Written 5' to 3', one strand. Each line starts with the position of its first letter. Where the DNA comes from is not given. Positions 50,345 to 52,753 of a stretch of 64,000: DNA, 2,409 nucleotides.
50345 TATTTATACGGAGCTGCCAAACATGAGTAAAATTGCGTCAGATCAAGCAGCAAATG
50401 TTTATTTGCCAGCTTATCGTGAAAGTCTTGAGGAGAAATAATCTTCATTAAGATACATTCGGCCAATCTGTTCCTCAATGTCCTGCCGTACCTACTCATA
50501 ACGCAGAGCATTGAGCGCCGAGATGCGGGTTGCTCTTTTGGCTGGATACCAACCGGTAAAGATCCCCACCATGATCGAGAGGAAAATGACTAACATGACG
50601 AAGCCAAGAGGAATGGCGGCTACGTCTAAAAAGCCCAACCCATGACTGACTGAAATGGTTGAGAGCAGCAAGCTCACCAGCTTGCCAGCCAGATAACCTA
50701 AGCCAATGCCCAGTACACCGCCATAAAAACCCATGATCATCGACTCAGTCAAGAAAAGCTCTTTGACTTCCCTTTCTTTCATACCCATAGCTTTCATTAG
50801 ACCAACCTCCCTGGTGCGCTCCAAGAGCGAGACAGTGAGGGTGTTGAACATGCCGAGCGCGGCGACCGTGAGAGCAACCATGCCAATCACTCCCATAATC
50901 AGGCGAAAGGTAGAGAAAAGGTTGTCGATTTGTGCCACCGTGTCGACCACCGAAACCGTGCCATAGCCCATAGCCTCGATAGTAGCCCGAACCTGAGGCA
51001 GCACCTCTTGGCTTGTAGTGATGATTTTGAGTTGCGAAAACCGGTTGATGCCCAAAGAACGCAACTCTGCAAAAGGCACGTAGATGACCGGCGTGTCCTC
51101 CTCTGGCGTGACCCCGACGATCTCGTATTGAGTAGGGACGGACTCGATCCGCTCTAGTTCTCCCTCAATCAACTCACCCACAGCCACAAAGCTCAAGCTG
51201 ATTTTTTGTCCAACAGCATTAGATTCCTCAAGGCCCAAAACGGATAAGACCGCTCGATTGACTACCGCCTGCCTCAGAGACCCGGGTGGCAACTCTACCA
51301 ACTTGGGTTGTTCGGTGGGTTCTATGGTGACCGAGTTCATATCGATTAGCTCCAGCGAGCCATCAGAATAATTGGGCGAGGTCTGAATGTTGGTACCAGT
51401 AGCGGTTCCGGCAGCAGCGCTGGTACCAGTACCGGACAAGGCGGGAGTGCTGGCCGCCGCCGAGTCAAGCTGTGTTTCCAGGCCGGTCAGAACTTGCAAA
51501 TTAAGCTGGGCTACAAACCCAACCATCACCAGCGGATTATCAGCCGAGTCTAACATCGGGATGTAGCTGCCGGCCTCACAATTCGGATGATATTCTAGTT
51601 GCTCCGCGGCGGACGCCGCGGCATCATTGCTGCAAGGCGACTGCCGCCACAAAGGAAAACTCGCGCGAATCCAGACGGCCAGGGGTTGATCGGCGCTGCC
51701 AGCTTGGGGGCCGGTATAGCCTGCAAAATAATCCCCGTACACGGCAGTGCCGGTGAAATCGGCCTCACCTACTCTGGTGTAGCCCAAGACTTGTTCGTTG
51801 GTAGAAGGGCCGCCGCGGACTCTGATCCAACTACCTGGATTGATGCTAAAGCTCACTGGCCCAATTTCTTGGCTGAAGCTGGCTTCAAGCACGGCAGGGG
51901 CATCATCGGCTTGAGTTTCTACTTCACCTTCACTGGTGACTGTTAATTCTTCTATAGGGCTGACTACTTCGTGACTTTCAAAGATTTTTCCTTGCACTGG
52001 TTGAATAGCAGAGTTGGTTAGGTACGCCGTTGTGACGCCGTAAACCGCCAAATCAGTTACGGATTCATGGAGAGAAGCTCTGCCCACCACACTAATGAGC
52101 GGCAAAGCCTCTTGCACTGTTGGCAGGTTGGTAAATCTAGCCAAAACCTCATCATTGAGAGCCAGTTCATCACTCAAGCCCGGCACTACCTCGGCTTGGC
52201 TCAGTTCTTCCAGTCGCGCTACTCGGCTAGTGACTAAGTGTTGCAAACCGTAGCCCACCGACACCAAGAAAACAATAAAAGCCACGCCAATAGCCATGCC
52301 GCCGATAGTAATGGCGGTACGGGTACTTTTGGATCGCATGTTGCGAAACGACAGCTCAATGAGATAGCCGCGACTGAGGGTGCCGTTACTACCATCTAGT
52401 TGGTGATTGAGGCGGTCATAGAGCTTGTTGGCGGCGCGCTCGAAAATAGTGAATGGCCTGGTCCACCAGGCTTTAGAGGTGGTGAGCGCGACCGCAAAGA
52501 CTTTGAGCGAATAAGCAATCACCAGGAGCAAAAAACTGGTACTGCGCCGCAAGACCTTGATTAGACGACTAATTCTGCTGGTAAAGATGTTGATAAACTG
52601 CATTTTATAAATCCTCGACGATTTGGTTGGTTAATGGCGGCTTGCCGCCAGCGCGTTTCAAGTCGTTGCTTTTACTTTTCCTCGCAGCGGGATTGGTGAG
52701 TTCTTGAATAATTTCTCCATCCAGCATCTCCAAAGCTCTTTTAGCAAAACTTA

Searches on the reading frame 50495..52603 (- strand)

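Call 55: search_protein_families(library=pfam, proteins=[window:50495-52603:-], max_evalue=0.00001)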
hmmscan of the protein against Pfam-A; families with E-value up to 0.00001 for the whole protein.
window:50495-52603:- (703 aa): 2 families
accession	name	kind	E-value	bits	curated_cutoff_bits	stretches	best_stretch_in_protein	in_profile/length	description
PF02687.27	FtsX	-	4.6e-19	69.1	25.5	1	572-695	2-119/120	FtsX-like permease C-terminal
PF12704.14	MacB_PCD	-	2e-17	64.6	27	1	96-273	1-151/207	MacB-like periplasmic core domain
